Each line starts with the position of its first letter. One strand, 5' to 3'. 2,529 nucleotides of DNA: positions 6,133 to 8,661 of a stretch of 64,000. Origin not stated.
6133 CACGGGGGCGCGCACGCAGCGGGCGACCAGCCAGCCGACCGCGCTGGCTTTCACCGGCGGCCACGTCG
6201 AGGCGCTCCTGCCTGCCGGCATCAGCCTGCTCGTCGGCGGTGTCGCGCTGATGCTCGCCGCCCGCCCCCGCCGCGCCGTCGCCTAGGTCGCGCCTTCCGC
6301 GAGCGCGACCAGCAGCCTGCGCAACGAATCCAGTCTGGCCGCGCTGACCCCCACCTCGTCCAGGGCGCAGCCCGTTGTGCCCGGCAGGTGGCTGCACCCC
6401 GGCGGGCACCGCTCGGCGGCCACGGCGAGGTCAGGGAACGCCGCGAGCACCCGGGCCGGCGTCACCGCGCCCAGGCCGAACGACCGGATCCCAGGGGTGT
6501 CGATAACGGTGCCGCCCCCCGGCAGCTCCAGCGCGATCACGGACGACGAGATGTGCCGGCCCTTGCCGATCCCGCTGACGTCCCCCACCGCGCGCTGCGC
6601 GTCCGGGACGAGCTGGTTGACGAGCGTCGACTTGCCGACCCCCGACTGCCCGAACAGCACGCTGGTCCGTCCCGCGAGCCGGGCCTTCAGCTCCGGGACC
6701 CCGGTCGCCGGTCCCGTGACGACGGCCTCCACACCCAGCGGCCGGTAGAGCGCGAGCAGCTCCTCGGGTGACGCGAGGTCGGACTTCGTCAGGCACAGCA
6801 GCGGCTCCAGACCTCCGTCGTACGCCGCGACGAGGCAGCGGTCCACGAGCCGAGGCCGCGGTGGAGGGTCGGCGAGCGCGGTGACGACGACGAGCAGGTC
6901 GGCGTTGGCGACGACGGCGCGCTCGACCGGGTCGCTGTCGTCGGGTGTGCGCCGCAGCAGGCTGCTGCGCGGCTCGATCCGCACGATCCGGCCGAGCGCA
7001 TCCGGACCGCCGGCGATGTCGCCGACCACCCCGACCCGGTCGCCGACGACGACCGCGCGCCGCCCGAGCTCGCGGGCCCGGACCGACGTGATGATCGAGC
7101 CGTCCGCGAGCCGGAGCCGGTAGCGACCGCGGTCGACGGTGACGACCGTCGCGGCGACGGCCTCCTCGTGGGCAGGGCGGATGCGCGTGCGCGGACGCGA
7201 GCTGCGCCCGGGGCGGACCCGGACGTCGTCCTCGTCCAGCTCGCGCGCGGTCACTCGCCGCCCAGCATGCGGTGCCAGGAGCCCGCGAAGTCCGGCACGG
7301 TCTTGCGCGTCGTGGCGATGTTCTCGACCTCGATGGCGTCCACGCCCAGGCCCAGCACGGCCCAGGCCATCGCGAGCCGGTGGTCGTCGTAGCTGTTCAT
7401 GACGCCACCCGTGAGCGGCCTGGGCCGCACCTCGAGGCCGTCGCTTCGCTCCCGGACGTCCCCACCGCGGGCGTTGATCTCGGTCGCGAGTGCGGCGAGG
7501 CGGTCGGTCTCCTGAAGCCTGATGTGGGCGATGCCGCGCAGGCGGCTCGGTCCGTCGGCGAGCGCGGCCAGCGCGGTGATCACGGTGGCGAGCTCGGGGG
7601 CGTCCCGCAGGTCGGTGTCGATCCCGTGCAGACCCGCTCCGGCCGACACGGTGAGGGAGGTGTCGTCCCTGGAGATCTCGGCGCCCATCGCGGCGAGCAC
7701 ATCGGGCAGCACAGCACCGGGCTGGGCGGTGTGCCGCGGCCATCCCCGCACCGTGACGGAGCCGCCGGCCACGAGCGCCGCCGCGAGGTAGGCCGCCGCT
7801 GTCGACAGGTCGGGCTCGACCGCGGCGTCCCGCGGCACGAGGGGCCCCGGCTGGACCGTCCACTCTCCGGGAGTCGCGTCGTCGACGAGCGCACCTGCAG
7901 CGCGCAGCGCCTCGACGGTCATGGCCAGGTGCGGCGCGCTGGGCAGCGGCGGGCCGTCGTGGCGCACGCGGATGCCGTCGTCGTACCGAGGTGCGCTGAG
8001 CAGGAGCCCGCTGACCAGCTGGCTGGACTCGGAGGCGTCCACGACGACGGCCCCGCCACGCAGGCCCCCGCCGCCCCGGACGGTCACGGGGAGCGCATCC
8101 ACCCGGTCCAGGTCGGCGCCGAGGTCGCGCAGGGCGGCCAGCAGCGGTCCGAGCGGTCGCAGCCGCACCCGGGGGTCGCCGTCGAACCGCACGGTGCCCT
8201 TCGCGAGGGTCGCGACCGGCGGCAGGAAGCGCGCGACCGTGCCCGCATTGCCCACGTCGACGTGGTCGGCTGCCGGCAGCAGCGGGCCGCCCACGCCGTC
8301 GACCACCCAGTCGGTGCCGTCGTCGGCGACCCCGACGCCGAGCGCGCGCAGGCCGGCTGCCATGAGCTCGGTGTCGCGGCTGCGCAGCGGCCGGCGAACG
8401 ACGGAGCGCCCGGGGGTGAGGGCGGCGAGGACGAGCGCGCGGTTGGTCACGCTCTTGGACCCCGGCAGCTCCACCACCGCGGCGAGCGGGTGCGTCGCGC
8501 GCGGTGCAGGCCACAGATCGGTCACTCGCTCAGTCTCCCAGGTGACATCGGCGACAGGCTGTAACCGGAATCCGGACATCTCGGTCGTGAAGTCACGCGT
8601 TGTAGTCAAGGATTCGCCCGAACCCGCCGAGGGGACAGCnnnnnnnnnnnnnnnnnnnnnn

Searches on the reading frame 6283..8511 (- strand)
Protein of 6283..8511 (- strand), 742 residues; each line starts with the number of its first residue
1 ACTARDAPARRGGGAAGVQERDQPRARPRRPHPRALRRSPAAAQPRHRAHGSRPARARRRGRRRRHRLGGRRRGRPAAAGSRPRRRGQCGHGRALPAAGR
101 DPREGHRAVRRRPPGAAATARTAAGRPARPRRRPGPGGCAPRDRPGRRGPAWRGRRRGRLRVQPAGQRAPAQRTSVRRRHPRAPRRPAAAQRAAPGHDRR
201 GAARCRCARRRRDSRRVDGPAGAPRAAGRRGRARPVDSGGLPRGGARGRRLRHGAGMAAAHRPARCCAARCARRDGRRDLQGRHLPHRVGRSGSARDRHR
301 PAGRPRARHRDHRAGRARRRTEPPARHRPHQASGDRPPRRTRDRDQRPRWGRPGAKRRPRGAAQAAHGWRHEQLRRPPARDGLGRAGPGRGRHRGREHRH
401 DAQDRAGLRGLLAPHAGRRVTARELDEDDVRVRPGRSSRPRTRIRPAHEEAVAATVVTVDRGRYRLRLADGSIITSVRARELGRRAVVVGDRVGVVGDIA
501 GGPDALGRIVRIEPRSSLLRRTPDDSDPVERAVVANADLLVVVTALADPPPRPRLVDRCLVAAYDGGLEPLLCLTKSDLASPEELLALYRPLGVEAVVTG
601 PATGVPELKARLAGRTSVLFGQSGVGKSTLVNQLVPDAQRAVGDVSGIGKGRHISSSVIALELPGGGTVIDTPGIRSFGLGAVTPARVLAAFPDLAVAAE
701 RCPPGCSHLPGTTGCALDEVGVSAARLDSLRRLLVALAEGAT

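Call 21: search_protein_families(library=pfam, proteins=[window:6283-8511:-], max_evalue=0.01)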
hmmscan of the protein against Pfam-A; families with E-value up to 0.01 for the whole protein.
window:6283-8511:- (742 aa): 4 families
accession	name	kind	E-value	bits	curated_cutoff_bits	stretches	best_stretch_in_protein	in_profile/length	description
PF03193.22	RsgA_GTPase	-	2.4e-44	151.6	30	1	512-680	1-173/174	RsgA GTPase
PF01926.29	MMR_HSR1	-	3.7e-05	24.2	21.9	1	618-676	3-58/113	50S ribosome-binding GTPase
PF13401.12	AAA_22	-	0.0057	17.4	27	0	617-669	8-47/130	AAA domain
PF00005.33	ABC_tran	-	0.0089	17.1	25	0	613-645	10-42/137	ABC transporter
